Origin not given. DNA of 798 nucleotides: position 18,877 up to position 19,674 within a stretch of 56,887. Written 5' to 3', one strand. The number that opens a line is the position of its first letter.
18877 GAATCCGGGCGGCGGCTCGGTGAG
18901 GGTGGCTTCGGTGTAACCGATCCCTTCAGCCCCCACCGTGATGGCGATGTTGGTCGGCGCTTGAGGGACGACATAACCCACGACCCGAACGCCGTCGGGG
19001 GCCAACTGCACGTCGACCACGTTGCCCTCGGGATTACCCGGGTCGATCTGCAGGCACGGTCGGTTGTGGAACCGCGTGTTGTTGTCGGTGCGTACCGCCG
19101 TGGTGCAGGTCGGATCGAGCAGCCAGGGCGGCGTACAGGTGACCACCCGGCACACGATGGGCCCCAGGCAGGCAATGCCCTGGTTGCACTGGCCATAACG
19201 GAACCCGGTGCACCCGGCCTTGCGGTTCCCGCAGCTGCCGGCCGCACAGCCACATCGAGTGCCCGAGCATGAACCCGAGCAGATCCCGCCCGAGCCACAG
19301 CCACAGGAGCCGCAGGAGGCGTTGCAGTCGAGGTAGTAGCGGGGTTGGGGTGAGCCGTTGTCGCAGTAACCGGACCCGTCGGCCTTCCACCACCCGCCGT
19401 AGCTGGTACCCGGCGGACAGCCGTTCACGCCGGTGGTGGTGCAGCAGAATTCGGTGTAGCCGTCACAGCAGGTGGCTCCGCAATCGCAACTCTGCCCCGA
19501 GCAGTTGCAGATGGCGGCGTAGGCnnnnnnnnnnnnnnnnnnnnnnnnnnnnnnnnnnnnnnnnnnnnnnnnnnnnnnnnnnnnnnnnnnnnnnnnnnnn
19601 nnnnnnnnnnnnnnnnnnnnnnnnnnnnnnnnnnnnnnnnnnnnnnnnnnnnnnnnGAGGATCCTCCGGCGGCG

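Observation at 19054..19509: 26 cysteines in about 150 residues, exported by Tat, with a possible TTQ-site look-alike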

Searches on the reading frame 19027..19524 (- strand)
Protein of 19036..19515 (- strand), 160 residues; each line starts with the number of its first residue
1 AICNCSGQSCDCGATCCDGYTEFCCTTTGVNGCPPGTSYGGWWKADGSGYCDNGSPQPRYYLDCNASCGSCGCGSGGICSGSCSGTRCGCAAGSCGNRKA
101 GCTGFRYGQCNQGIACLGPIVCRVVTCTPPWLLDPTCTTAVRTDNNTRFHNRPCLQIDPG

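Call 6: search_protein_families(library=pfam, proteins=[window:19036-19515:-], max_evalue=10)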
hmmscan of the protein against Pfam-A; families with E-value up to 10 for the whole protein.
seq(160 aa): 0 families

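Call 7: search_solved_structures(query=window:19036-19515:-, max_evalue=10, show_alignments=3)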
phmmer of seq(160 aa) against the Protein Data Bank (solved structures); distinct sequences matched with E-value up to 10: 0.

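Call 15: search_solved_structures(query=A1, max_evalue=10, show_alignments=3)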
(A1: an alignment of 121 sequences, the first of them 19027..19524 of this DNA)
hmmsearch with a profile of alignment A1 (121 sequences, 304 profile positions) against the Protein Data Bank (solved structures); distinct sequences matched with E-value up to 10: 0.

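Call 20: predict_structure(alignment_id=A1)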
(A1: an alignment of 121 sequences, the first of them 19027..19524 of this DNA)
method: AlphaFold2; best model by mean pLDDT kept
length: 166 residues; sequences in the alignment: 121
mean_pLDDT: 91.4   pTM: 0.85
mean pLDDT of the five models: 91.4, 90.7, 89.7, 88.9, 86.4
residues with pLDDT >= 90: 136; 70-90: 22; 50-70: 3; < 50: 5
segments of 3 or more residues with pLDDT < 50: 164-166
pLDDT, mean of each block of 10 residues (from residue 1): 69 91 96 97 96 91 97 90 95 95 93 93 97 96 95 93 53
secondary structure, 60 per line:
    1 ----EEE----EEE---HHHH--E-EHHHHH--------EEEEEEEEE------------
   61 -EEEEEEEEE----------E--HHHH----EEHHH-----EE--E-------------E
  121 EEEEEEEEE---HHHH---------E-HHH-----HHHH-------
elements in order: E5-7 E12-14 H18-21 H27-31 E40-48 E62-70 H84-87 E120-129 H133-136 H156-159

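Call 22: fold_search(model_id=the predicted structure, library=pdb)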
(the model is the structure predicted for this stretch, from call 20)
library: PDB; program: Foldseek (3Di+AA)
matches with E <= 10: 19; with E <= 0.001: 0
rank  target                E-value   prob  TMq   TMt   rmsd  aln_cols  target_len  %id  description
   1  8oej_D                4.6e+00  0.03  0.15  0.09   6.5        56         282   18  Extended RPA-DNA nucleoprotein filament (released 2023-05-10)
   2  8oej_A                4.6e+00  0.03  0.15  0.09   6.5        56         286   18  Extended RPA-DNA nucleoprotein filament (released 2023-05-10)
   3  8aaj_A                4.9e+00  0.02  0.14  0.07   7.2        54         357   15  Crystal structure of the Pyrococcus abyssi RPA (apo form) (released 2023-05-03)
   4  7cdw_B                5.2e+00  0.02  0.12  0.04   7.1        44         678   11  Crystal Structure of Mycobacterium Tuberculosis Elongation Factor G1 (released 2021-09-22)
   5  8p8w_D                5.9e+00  0.04  0.14  0.13   3.1        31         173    6  Mycoplasma pneumoniae di-ribosome in chloramphenicol-treated cells (following 70S) (released 2024-11-20)
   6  9qf4_Af               5.9e+00  0.02  0.14  0.11   8.4        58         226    5  Structure of P. furiosus 70S ribosome grown at 95 degC (released 2025-11-05)
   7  8q7z_Ab               7.1e+00  0.04  0.14  0.11   3.1        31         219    3  Structure of the G. gallus 80S non-rotated ribosome (released 2024-08-28)
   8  8c5y_A                7.1e+00  0.02  0.13  0.13   7.0        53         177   17  RPA tetrameric supercomplex from Pyrococcus abyssi (released 2023-05-03)
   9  5ll6_R                8.1e+00  0.02  0.13  0.10   4.9        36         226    8  Structure of the 40S ABCE1 post-splitting complex in ribosome recycling and translation initiation (released 2017-04-12)
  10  9c20                  8.1e+00  0.02  0.15  0.06   3.7        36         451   17  The Sialidase NanJ in complex with Neu5,9Ac (released 2024-09-04)
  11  8c5z_A                8.1e+00  0.02  0.14  0.07   7.0        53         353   17  RPA tetrameric supercomplex with AROD-OB-1 (released 2023-05-10)
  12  3p06                  8.6e+00  0.02  0.13  0.12  10.2        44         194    7  Crystal structure of Tellina virus 1 VP4 protease in the form of an intra-molecular(cis)acyl-enzyme complex. (released 2011-02-02)
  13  4bq2_B                8.6e+00  0.01  0.10  0.03   7.3        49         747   12  Structural analysis of an exo-beta-agarase (released 2013-08-14)
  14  1fjg_E                9.1e+00  0.03  0.14  0.15   3.3        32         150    6  STRUCTURE OF THE THERMUS THERMOPHILUS 30S RIBOSOMAL SUBUNIT IN COMPLEX WITH THE ANTIBIOTICS STREPTOMYCIN, SPECTINOMYCI (released 2000-09-25)
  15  8p6p_D                9.1e+00  0.03  0.14  0.15   3.1        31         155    6  Mycoplasma pneumoniae small ribosomal subunit in chloramphenicol-treated cells (released 2024-11-20)
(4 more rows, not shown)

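Call 24: find_related_loci(query=A1, collection=genome_contigs, flank=6000)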
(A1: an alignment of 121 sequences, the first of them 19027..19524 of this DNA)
Query A1 (166 aa) in genome_contigs; peptide patterns used: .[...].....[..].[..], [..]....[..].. (x = any residue, [..] = any of these).
600 stretches matched a pattern (row limit reached: there are more); 551 encode a relative of the query (tblastn E <= 1e-3); the best 80 are kept; 80 distinct loci.
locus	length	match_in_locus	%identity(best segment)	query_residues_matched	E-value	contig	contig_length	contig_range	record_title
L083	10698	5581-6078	86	1-166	5e-96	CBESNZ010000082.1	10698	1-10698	MAG TPA_asm: uncultured Acidimicrobiales bacterium isolate SRR7614695_binner13_Refined_80 genome assembly, contig: ERZ25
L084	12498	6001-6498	78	1-165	7e-84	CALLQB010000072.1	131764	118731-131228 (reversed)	MAG: uncultured Acidimicrobiales bacterium isolate L2_Bin_METABAT__144_1 genome assembly, contig: c_000002981737, whole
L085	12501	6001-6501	80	1-165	1e-82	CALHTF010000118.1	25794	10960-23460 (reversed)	MAG: uncultured Acidimicrobiales bacterium isolate R2_Bin_MAXBIN__030_1 genome assembly, contig: c_000000966955, whole g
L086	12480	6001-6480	77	1-163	5e-80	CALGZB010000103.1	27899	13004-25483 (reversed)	MAG: uncultured Acidimicrobiales bacterium isolate H3_Bin_METABAT__239_1 genome assembly, contig: c_000001896839, whole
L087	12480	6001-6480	72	1-162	3e-73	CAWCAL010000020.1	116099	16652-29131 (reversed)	MAG: uncultured Acidimicrobiales bacterium isolate MFD03804.bin.2.67 genome assembly, contig: contig_82689, whole genome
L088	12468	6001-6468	72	1-159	1e-72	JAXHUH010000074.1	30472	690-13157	MAG: Actinomycetota bacterium isolate MAG46_tar_biofilm MAG46_74, whole genome shotgun sequence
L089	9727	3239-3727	70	1-166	3e-72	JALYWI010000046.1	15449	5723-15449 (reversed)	MAG: Actinomycetota bacterium isolate KUW bin9 SD1472-74_k127_1679513, whole genome shotgun sequence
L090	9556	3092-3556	72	1-159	4e-72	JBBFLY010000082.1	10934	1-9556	MAG: Acidimicrobiales bacterium isolate Uz-U4-37 NODE_82_length_10934_cov_3.992263, whole genome shotgun sequence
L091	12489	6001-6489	69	1-166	9e-72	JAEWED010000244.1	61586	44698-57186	MAG: Actinomycetes bacterium isolate OH_PBlB_13 k127_1323614, whole genome shotgun sequence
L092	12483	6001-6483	70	1-164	4e-71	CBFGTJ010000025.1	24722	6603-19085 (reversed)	MAG TPA_asm: uncultured Microthrixaceae bacterium isolate SRR17295758_binner12_Refined_1 genome assembly, contig: ERZ235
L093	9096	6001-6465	70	1-159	5e-71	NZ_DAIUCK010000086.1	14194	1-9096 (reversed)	MAG: Rhabdothermincola sp. isolate CTOTU10739 NODE_697_length_14194_cov_15.418912, whole genome shotgun sequence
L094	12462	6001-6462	71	2-158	1e-70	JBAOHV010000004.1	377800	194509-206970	MAG: Microthrixaceae bacterium isolate AS_Ams2_Bin26 np1-np2_contig_11856, whole genome shotgun sequence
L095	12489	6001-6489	70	1-162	2e-70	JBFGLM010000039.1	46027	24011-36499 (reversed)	MAG: Acidimicrobiia bacterium isolate Mix_sand03.2021.01.D.83 k141_2940641_length_46027_cov_17.2398, whole genome shotgu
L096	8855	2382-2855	70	1-162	3e-70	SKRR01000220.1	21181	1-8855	MAG: Microthrixaceae bacterium isolate CSSed162cmA_492 CSSed16-2cmA-5018, whole genome shotgun sequence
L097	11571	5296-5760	69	1-158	9e-70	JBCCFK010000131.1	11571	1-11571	MAG: Actinomycetota bacterium isolate P01_B01_bin.17 k141_2254568_length_11571_cov_13.0000, whole genome shotgun sequenc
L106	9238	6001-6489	70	1-158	8e-67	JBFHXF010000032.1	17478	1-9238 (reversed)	MAG: Acidimicrobiia bacterium isolate Mix_sand09.2021.07.Z.5 k141_877682_length_17478_cov_12.9266, whole genome shotgun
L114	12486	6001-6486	71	1-166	5e-65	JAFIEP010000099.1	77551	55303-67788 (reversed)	MAG: Acidimicrobiia bacterium isolate coassembly_bin.36 k141_148582, whole genome shotgun sequence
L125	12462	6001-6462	65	1-158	2e-63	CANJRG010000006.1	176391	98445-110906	MAG: Acidimicrobiia bacterium isolate RH-23may17-548 genome assembly, contig: RH-23may17-C434, whole genome shotgun sequ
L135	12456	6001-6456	62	1-159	4e-62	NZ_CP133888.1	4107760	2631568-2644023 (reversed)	Salinilacustrithrix flava strain EGI L10123 chromosome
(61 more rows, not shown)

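Call 40: search_protein_representatives(alignment_id=A2)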
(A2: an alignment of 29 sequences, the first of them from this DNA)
Query: 29 sequences, 159 profile positions. Proteins with E-value up to 0.001 (for the whole library): 478; up to 1e-10: 378; up to 1e-30: 190. The best 150 are listed.
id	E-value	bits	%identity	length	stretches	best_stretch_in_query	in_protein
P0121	1.0e-68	246.9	-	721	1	1-158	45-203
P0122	7.0e-68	244.1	-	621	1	1-158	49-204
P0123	3.3e-66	238.7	-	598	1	1-158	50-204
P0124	3.9e-66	238.5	-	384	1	1-158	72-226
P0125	7.5e-66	237.6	-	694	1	1-158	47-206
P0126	9.3e-66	237.2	-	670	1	1-158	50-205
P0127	1.0e-65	237.1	-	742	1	1-158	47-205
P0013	2.5e-65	235.8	-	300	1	1-158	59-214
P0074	2.6e-65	235.8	-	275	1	1-159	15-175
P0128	5.3e-65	234.8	-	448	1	1-158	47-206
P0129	2.2e-64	232.8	-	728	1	1-158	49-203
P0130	5.2e-64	231.6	-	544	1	1-159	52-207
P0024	5.6e-63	228.2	-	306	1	1-158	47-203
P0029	7.7e-63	227.8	-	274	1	1-158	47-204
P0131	2.4e-62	226.2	-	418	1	2-157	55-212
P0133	1.2e-61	223.9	-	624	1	1-158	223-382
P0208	5.1e-42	160.1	-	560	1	10-157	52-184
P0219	3.6e-40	154.1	-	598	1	9-157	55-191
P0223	1.3e-39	152.3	-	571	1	10-157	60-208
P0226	1.7e-39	151.9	-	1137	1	1-121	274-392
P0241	2.4e-38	148.2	-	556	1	10-157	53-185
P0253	3.7e-37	144.3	-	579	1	14-152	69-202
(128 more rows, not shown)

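Call 41: search_protein_families(library=pfam, proteins=[P0122, P0125, P0127, P0133, P0208, P0219, P0223, P0226, P0241], max_evalue=0.001)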
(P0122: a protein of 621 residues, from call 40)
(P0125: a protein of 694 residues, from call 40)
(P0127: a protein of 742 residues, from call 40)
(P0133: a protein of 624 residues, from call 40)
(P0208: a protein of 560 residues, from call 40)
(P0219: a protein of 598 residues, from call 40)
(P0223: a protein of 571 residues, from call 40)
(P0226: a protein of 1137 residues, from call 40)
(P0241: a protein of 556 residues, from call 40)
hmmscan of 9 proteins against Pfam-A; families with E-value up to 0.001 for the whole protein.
P0122 (621 aa): 0 families

P0125 (694 aa): 1 family
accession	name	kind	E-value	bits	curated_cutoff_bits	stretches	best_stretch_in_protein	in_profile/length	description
PF19135.5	DUF5818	-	0.00016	21.6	27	0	516-531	9-24/57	Protein of unknown function (DUF5818)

P0127 (742 aa): 1 family
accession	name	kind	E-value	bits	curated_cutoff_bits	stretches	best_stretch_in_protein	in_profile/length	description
PF04122.17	CW_binding_2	-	6.2e-45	152.1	24.9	3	645-733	1-73/73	Cell wall binding domain 2 (CWB2)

P0133 (624 aa): 1 family
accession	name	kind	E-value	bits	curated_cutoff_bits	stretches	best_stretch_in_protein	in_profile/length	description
PF07291.16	MauE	-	3.9e-09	37.3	27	1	7-112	10-125/128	Methylamine utilisation protein MauE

P0208 (560 aa): 1 family
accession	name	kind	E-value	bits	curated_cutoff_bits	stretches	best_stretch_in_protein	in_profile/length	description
PF08310.17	LGFP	-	4.3e-47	158.7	22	4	365-417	1-53/53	LGFP repeat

P0219 (598 aa): 1 family
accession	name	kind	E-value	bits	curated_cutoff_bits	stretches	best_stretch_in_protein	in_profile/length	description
PF08310.17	LGFP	-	4.2e-51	171.5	22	5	390-449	2-52/53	LGFP repeat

P0223 (571 aa): 1 family
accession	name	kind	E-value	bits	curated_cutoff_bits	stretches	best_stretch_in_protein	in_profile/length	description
PF08310.17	LGFP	-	1.3e-48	163.6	22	5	228-280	1-53/53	LGFP repeat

P0226 (1137 aa): 0 families

P0241 (556 aa): 1 family
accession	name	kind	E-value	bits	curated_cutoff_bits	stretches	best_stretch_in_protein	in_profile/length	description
PF08310.17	LGFP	-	1.7e-52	176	22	5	259-306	1-50/53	LGFP repeat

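Call 43: list_cluster_members(proteins=[P0208, P0219, P0223, P0241, P0127, P0133, P0253])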
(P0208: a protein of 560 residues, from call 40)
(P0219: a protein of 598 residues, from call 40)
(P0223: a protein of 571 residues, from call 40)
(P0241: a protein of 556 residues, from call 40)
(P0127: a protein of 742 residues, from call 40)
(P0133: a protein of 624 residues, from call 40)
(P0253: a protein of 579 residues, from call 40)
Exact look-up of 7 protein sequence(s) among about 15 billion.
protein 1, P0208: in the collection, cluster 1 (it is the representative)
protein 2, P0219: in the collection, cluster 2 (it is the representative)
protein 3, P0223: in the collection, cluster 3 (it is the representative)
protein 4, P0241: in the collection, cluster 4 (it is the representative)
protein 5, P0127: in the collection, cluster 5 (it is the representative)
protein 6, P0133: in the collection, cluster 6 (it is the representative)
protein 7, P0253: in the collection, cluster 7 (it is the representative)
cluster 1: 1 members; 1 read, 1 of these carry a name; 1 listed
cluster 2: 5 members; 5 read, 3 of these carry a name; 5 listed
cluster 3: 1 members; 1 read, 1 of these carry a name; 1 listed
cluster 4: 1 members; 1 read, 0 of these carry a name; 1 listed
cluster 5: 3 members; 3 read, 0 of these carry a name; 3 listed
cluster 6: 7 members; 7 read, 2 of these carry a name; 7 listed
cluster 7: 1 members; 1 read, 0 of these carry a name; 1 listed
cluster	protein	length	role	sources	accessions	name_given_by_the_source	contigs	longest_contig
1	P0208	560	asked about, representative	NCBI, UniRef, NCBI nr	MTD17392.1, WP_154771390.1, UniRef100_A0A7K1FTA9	hypothetical protein GIS00_26015 [Nakamurella sp. YIM 132087] | Twin-arginine translocation signal domain-containing protein n=1 Tax=Nakamurella alba ... | hypothetical protein [Nakamurella alba]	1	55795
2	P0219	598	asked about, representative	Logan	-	-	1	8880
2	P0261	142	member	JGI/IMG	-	uncharacterized protein with LGFP repeats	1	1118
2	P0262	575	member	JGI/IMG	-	uncharacterized protein with LGFP repeats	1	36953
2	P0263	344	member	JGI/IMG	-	uncharacterized protein with LGFP repeats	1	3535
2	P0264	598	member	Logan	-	-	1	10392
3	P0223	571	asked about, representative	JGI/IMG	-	hypothetical protein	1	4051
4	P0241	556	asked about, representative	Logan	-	-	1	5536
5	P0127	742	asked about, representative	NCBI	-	-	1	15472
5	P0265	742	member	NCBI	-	-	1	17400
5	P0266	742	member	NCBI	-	-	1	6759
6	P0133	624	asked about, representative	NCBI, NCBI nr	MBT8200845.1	MAG: hypothetical protein KJO36_10035 [Acidimicrobiia bacterium] | hypothetical protein [Acidimicrobiia bacterium]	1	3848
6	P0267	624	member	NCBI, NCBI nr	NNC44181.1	MAG: hypothetical protein HKO03_13175 [Acidimicrobiia bacterium] | hypothetical protein [Acidimicrobiia bacterium]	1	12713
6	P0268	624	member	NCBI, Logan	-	-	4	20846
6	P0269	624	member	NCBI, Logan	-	-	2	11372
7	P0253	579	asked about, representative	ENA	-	-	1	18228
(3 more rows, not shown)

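Call 51: search_protein_families(library=pfam, proteins=[L083:8477-9058:+, L097:7563-8153:+, L135:8069-8650:+, L114:11464-12072:-, L083:9128-9580:+, L106:8590-9039:+, L125:9434-9913:+], max_evalue=1)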
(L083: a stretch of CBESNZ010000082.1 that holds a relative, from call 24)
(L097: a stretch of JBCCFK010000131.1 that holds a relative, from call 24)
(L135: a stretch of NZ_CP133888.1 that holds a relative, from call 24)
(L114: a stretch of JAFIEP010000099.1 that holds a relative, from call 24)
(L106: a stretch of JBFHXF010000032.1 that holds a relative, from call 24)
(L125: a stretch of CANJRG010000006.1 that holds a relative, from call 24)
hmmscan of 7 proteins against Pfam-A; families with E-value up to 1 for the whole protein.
L083:8477-9058:+ (194 aa): 0 families

L097:7563-8153:+ (197 aa): 0 families

L135:8069-8650:+ (194 aa): 2 families
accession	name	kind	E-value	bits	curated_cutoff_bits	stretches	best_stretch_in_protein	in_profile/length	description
PF07332.16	Phage_holin_3_6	-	0.0035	17.8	28.4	1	13-75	29-92/116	Putative Actinobacterial Holin-X, holin superfamily III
PF13386.12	DsbD_2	-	0.014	15.7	24.9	1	26-171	49-189/199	Cytochrome C biogenesis protein transmembrane region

L114:11464-12072:- (203 aa): 0 families

L083:9128-9580:+ (151 aa): 1 family
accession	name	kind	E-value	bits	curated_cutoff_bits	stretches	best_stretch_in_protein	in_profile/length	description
PF04570.20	zf-FLZ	-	0.14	12.1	23.4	0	110-123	26-39/54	zinc-finger of the FCS-type, C2-C2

L106:8590-9039:+ (150 aa): 0 families

L125:9434-9913:+ (160 aa): 0 families

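Call 53: find_encoding_contigs(protein=P0208, flank=8000, max_places=2)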
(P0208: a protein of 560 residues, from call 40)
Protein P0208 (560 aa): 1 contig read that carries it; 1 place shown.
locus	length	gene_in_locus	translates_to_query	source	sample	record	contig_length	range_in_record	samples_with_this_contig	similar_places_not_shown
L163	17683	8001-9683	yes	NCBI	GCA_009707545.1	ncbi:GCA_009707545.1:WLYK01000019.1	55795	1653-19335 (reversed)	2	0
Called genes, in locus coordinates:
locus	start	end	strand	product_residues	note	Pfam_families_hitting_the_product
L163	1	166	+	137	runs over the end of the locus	PF00903:Glyoxalase, PF18029:Glyoxalase_6 (weak)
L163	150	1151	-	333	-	PF14226:DIOX_N, PF03171:2OG-FeII_Oxy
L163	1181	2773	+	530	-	PF17853:GGDEF_2, PF13556:HTH_30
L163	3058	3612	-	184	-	PF00440:TetR_N, PF17937:TetR_C_28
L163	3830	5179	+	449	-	PF07690:MFS_1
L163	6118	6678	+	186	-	PF07291:MauE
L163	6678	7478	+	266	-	-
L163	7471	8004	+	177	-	-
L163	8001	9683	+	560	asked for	PF08310:LGFP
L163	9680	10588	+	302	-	-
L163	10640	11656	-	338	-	PF14716:HHH_8, PF02811:PHP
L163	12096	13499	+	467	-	PF00390:malic, PF03949:Malic_M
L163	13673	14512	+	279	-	PF09995:MPAB_Lcp_cat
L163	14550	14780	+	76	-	PF04255:DUF433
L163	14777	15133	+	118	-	PF01927:Mut7-C (weak), PF18478:PIN_10, PF18480:DUF5615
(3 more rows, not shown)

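Call 54: find_encoding_contigs(protein=P0127, flank=8000, max_places=2)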
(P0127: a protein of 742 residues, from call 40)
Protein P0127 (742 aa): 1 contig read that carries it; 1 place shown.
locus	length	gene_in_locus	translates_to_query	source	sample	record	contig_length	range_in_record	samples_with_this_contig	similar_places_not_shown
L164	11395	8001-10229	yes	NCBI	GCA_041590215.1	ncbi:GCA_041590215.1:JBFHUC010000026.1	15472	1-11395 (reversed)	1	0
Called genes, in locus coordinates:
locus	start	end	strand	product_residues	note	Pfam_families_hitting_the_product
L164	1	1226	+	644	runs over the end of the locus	PF00456:Transketolase_N, PF02779:Transket_pyr, PF02780:Transketolase_C, PF22613:Transketolase_C_1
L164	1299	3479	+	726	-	PF08486:SpoIID, PF04122:CW_binding_2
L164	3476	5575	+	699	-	PF00082:Peptidase_S8, PF04122:CW_binding_2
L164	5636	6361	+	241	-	-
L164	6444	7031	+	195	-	-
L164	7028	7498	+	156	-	-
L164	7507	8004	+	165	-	PF07291:MauE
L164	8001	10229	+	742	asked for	PF04122:CW_binding_2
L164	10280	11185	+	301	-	PF01507:PAPS_reduct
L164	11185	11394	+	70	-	?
